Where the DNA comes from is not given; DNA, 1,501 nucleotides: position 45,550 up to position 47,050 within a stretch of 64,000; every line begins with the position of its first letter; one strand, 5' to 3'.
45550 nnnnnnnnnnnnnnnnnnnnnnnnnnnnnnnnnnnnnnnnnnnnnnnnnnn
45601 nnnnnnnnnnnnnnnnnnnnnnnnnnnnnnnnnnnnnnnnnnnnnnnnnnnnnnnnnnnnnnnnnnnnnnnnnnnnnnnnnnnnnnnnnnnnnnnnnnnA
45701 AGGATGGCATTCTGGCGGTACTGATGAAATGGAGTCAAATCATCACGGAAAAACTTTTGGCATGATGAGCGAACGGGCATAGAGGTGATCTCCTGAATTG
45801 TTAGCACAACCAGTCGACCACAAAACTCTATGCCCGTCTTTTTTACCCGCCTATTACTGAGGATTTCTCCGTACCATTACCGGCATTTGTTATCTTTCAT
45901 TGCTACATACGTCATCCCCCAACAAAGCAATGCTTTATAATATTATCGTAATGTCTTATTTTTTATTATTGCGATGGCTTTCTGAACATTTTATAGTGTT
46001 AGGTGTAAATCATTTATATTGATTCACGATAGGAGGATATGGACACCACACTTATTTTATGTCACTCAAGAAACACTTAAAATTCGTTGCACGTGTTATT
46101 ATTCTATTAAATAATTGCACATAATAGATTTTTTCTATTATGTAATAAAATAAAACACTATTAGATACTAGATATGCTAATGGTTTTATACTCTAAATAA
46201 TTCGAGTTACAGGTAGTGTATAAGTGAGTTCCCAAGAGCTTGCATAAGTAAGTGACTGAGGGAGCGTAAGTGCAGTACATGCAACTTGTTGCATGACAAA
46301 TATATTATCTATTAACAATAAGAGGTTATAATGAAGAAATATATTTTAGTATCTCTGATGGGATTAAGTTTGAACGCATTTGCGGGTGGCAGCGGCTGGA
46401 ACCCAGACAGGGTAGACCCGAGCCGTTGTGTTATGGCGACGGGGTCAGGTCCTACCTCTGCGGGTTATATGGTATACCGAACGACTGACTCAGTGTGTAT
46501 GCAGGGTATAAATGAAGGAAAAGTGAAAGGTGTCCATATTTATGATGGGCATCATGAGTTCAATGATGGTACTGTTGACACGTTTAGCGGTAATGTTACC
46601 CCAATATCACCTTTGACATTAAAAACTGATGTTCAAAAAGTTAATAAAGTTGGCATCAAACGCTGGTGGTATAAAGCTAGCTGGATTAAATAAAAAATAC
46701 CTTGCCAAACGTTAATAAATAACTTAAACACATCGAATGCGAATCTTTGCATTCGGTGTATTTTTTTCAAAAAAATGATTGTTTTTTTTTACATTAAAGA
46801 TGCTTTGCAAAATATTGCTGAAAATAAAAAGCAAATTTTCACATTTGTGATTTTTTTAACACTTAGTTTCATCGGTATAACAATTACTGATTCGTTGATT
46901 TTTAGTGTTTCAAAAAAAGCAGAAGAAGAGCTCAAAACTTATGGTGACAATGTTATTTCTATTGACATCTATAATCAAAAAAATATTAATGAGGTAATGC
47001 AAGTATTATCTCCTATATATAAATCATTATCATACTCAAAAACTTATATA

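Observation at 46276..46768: Cargo gene: predicted N-terminal glycine after signal cleavage, GC content unlike the transporter genes, and its own operator-like palindrome and terminator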

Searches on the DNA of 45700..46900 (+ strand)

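Call 17: search_dna_similar(query=window:46150-46330:+, collection=ecoli_genomes, mode=distant, max_rows=15, max_evalue=0.001)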
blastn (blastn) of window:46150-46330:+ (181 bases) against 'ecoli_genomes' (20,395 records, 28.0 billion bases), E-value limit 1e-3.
Records with a match: 5446; places in all: 26114; records where one place covers at least 80% of the query: 3.
Genomes with a match: 5425 of 5426; with a place that covers at least 80% of the query: 3. Places per genome that has any: lowest 1, median 5, highest 9. On chromosomes: 26091 places; on plasmids: 23.
Best place of each record, by identity: >=99% 3; 80-90% 68; 60-80% 5375.
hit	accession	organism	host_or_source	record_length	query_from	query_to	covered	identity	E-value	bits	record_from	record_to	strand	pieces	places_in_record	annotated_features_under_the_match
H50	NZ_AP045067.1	Escherichia coli strain JNE23-011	Homo sapiens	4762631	1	181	100%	100.0%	9e-87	327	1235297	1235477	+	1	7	none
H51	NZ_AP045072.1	Escherichia coli strain JNE112863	Homo sapiens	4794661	1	181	100%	100.0%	9e-87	327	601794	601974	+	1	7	none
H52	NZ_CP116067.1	Escherichia coli strain DETEC-S792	ICU staff rectal swab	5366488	1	181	100%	99.4%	4e-85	323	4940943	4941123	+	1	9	none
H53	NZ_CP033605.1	Escherichia coli O157:H7 strain TR01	Cattle carcass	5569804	38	165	71%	77.5%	6e-20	105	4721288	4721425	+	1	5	none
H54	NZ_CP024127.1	Escherichia coli strain 14EC001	clinical patient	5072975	38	165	71%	77.5%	3e-17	97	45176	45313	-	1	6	none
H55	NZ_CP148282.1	Escherichia coli strain Z1323PEC0010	Dog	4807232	38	165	71%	77.5%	3e-17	97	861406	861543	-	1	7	none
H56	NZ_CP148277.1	Escherichia coli strain Z1323PEC0011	Dog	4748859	38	165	71%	77.5%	3e-17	97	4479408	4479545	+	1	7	none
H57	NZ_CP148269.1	Escherichia coli strain Z1323PEC0013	Dog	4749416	38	165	71%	77.5%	3e-17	97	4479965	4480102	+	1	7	none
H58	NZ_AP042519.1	Escherichia coli strain OkiPb01684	bovine feces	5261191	38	165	71%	77.5%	3e-17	97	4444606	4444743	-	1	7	none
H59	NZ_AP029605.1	Escherichia coli strain 2022H047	Homo sapiens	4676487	38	165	71%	77.5%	3e-17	97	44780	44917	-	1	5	none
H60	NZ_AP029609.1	Escherichia coli strain 2022H048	Homo sapiens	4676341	38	165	71%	77.5%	3e-17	97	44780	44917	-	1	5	none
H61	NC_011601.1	Escherichia coli O127:H6 str. E2348/69 strain E2348/69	-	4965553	38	165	71%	76.8%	1e-15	92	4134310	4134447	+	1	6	none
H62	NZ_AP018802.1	Escherichia coli strain E2863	Bos taurus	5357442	38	165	71%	76.8%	1e-15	92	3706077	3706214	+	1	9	none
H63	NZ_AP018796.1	Escherichia coli strain E2855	Bos taurus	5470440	38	165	71%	76.8%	1e-15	92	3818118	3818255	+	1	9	none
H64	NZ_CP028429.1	Escherichia coli strain RM9131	Bos taurus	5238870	38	165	71%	76.8%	1e-15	92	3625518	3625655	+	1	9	none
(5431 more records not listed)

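Call 20: get_annotated_region(hit=H61, flank=1500)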
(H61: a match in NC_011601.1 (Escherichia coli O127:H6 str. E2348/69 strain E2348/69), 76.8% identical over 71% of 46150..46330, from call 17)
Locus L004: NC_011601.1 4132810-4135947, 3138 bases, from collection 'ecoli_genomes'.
description: Escherichia coli O127:H6 str. E2348/69, complete sequence
organism: Escherichia coli O127:H6 str. E2348/69 strain E2348/69 (NCBI taxid 574521)
replicon: chromosome; assembly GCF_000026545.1
host: -; source: -; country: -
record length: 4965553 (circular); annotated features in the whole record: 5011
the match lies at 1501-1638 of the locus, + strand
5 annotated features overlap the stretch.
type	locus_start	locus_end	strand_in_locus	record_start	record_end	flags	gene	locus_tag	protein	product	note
CDS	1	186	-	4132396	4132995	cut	-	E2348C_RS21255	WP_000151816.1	type III secretion system domain-containing protein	-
CDS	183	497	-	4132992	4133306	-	cesAB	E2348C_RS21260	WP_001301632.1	type III secretion system LEE chaperone CesAB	-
CDS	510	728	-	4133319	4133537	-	escE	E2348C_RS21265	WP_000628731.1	YscE family type III secretion system co-chaperone EscE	-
CDS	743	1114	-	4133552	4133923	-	ler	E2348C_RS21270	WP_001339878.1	type III secretion system LEE master regulator Ler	-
CDS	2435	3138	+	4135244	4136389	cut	espG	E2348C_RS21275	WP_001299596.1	type III secretion system LEE effector EspG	-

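Call 21: get_annotated_region(hit=H53, flank=1500)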
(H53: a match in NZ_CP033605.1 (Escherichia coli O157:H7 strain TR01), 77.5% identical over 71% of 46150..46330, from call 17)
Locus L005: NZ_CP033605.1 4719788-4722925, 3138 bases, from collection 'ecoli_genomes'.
description: Escherichia coli O157:H7 strain TR01 chromosome, complete genome
organism: Escherichia coli O157:H7 strain TR01 (NCBI taxid 83334)
replicon: chromosome; assembly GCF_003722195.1
host: -; source: Cattle carcass; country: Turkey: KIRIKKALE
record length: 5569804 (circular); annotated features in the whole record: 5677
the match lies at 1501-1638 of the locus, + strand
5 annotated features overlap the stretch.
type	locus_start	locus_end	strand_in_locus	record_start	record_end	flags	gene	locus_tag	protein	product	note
CDS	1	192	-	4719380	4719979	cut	-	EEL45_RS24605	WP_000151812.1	type III secretion system domain-containing protein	-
CDS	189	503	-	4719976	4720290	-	cesAB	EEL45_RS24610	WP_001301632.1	type III secretion system LEE chaperone CesAB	-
CDS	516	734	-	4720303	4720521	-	escE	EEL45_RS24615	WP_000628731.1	YscE family type III secretion system co-chaperone EscE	-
CDS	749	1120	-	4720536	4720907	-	ler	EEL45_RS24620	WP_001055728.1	type III secretion system LEE master regulator Ler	-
CDS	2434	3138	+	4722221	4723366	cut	espG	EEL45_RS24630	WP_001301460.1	type III secretion system LEE effector EspG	-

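Call 43: search_dna_similar(query=window:46187-46314:+, collection=ecoli_genomes, mode=distant, max_rows=30, rows=spread, max_evalue=0.001)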
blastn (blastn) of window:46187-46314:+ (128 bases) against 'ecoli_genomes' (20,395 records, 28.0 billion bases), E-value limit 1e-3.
Records with a match: 5446; places in all: 26315; records where one place covers at least 80% of the query: 5444.
Genomes with a match: 5425 of 5426; with a place that covers at least 80% of the query: 5425. Places per genome that has any: lowest 1, median 5, highest 9. On chromosomes: 26292 places; on plasmids: 23.
Best place of each record, by identity: >=99% 3; 80-90% 4; 60-80% 5439.
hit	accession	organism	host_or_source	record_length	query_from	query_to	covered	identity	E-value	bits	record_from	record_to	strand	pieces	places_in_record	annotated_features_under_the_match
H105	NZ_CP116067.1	Escherichia coli strain DETEC-S792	ICU staff rectal swab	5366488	1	128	100%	100.0%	4e-58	232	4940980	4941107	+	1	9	none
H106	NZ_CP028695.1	Escherichia coli strain 107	cattle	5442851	1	128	100%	76.8%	8e-16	92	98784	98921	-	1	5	none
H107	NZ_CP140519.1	Escherichia coli strain PNUSAE151637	Homo sapiens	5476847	1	128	100%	76.8%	8e-16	92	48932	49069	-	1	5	none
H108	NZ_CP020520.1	Escherichia coli strain 190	Homo sapiens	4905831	1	120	94%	78.3%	4e-19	102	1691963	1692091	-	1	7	none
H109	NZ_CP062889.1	Escherichia coli O100:H21 strain Res13-Lact-ER07-18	Sus scrofa domesticus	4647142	1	120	94%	78.3%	4e-19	102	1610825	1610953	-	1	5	none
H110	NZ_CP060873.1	Escherichia coli strain EC27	Homo sapiens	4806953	1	120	94%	78.3%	4e-19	102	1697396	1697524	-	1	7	none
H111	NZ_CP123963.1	Escherichia coli strain L6-21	Waterfowl manure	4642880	1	120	94%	78.3%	4e-19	102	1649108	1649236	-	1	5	none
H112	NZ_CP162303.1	Escherichia coli strain XB2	chicken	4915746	1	120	94%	78.3%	4e-19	102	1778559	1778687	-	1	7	none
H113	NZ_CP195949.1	Escherichia coli strain D7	Water sample from the Juan Diaz River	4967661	1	120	94%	78.3%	4e-19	102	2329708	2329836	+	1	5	none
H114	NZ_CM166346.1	Escherichia coli strain CH4799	Homo sapiens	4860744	1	120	94%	78.3%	4e-19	102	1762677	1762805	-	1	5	none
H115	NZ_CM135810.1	Escherichia coli strain WGI31CT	green ice lettuce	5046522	1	120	94%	78.3%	4e-19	102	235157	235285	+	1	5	none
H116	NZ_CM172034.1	Escherichia coli strain CUVET25-1155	dog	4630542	1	120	94%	78.3%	4e-19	102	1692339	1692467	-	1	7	none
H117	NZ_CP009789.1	Escherichia coli K-12 strain K-12 ER3413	-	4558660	1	118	92%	79.5%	5e-18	99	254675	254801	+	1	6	none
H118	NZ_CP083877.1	Escherichia coli strain NDM4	Homo sapiens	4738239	1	118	92%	79.5%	5e-18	99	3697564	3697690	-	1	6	none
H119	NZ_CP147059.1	Escherichia coli strain JKHS016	hospital wastewater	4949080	1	118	92%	79.5%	5e-18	99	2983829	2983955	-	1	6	none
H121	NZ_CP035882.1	Escherichia coli strain WS0115A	Homo sapiens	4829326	1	120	94%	77.5%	4e-19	102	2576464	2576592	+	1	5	ybhI: anion permease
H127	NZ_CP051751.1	Escherichia coli strain SCU-301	Homo sapiens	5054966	2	118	91%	79.2%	4e-19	103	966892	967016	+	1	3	none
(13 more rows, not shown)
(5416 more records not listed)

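Call 44: get_annotated_region(hit=H117, flank=600)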
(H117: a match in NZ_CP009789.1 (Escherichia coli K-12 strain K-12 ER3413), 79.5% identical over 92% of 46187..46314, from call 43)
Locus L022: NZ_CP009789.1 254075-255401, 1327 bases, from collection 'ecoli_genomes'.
description: Escherichia coli K-12 strain K-12 ER3413 chromosome, complete genome
organism: Escherichia coli K-12 strain K-12 ER3413 (NCBI taxid 83333)
replicon: chromosome; assembly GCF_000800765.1
host: -; source: -; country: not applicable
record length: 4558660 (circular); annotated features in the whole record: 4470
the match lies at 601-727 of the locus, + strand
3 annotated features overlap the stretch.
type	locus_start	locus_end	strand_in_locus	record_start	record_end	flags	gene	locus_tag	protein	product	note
CDS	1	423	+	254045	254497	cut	yafP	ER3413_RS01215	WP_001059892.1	GNAT family N-acetyltransferase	-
CDS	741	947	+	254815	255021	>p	-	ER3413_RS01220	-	RtcB family protein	incomplete; partial in the middle of a contig; missing C-terminus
CDS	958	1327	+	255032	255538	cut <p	prfH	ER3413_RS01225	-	peptide chain release factor H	incomplete; partial in the middle of a contig; missing N-terminus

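Call 45: get_annotated_region(hit=H108, flank=600)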
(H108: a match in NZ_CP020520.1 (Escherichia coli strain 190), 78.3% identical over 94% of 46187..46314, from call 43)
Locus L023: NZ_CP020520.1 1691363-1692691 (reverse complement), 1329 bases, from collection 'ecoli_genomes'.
description: Escherichia coli strain 190 chromosome, complete genome
organism: Escherichia coli strain 190 (NCBI taxid 562)
replicon: chromosome; assembly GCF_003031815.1
host: Homo sapiens; source: urine; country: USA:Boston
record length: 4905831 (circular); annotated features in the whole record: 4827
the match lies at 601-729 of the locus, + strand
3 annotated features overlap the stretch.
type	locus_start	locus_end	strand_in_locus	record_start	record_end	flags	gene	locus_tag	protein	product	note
CDS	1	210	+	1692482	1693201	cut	sanA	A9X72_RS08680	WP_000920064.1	outer membrane permeability protein SanA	-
CDS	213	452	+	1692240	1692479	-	yeiS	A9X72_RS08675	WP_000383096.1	DUF2542 family protein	-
CDS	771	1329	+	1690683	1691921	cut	preT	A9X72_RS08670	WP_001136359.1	NAD-dependent dihydropyrimidine dehydrogenase subunit PreT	-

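Call 46: get_annotated_region(hit=H121, flank=600)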
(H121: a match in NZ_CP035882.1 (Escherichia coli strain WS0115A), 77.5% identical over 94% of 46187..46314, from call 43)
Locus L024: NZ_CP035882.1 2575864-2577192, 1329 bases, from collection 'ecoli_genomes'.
description: Escherichia coli strain WS0115A chromosome, complete genome
organism: Escherichia coli strain WS0115A (NCBI taxid 562)
replicon: chromosome; assembly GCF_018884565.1
host: Homo sapiens; source: stool; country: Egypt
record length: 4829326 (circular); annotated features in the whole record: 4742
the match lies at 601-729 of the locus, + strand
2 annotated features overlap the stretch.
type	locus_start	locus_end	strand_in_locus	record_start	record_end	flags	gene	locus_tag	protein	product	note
CDS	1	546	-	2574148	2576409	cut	ybhJ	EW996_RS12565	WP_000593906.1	hydratase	-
CDS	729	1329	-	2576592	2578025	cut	ybhI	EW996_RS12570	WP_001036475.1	anion permease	-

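Call 47: get_annotated_region(hit=H127, flank=600)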
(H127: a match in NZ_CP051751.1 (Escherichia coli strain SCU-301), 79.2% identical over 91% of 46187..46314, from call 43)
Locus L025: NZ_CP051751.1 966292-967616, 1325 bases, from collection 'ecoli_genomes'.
description: Escherichia coli strain SCU-301 chromosome, complete genome
organism: Escherichia coli strain SCU-301 (NCBI taxid 562)
replicon: chromosome; assembly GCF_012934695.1
host: Homo sapiens; source: rectal swab from healthy college student; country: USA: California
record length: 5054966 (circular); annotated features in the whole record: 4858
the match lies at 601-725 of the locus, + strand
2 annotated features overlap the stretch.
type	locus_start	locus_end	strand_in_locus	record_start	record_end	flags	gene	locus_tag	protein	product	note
CDS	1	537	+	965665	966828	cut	pgk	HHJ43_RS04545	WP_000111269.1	phosphoglycerate kinase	-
CDS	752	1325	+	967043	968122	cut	fbaA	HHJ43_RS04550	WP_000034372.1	class II fructose-bisphosphate aldolase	-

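Call 59: search_dna_similar(query=window:45808-46186:+, collection=plasmids, mode=distant, max_rows=15, max_evalue=0.01)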
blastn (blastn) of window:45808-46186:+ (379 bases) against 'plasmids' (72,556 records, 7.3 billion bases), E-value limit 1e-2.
Records with a match: 216; places in all: 230; records where one place covers at least 80% of the query: 0.
Best place of each record, by identity: 80-90% 214; 60-80% 2.
By first word of the organism name: Salmonella 183; Escherichia 18; Yersinia 7; Klebsiella 5; Pantoea 2; Yokenella 1.
By predicted mobility (MOB-suite, as given by PLSDB): conjugative 178; mobilizable 25; non-mobilizable 13.
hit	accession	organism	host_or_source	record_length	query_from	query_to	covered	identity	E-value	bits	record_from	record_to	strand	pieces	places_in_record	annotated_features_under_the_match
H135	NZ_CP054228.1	Escherichia coli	Homo sapiens,urine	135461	1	76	20%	79.2%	1e-7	64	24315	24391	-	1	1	none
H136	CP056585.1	Escherichia coli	culture,Freshwater sample from ...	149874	1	76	20%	79.2%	1e-7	64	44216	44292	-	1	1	none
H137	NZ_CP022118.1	Salmonella enterica subsp. enterica serovar Macclesfield ...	-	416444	1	69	18%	85.5%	1e-12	81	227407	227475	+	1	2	none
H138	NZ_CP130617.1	Salmonella enterica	Chicken,Raw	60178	1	69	18%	85.5%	1e-12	81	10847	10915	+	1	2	none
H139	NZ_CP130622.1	Salmonella enterica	Chicken,Dragswab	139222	1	69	18%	85.5%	1e-12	81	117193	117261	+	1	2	none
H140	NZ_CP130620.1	Salmonella enterica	Chicken,By products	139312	1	69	18%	85.5%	1e-12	81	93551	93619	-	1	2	none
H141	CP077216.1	Escherichia coli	Seth Lab strain,Seth Lab Isolate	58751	1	62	16%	88.7%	1e-12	82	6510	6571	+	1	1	none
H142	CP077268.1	Escherichia coli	Seth Lab strain,Seth Lab Isolate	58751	1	62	16%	88.7%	1e-12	82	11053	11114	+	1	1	none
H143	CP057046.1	Escherichia coli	culture,Pooled cattle faecal samples ...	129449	1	62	16%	88.7%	1e-12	82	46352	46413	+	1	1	none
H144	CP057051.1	Escherichia coli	culture,Pooled cattle faecal samples ...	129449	1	62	16%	88.7%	1e-12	82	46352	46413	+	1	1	none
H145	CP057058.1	Escherichia coli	culture,Pooled cattle faecal samples ...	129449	1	62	16%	88.7%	1e-12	82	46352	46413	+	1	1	none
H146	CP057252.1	Escherichia coli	culture,Pooled cattle faecal samples ...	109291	1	62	16%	88.7%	1e-12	82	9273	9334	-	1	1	none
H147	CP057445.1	Escherichia coli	culture,Pooled cattle faecal samples ...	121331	1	62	16%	88.7%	1e-12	82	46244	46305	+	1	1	none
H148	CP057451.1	Escherichia coli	culture,Pooled cattle faecal samples ...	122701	1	62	16%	88.7%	1e-12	82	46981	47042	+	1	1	none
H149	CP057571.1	Escherichia coli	culture,Pooled cattle faecal samples ...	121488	1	62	16%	88.7%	1e-12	82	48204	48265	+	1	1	none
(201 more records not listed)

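Call 69: search_rna_families(source=window, start=45700, end=46900, threshold=evalue, max_evalue=1)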
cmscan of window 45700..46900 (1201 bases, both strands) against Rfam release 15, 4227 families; matches with E-value up to 1: 2.
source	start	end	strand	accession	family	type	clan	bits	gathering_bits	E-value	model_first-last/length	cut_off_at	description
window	46522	46625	+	RF00211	SNORD35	Gene; snRNA; snoRNA; CD-box;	CL00056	17.8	36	0.74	1-88/88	no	Small nucleolar RNA SNORD35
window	46472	46578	-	RF02706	TeloSII_ncR30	Gene; sRNA;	-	15.9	86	0.61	1-226/226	no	TeloSII non coding RNA 30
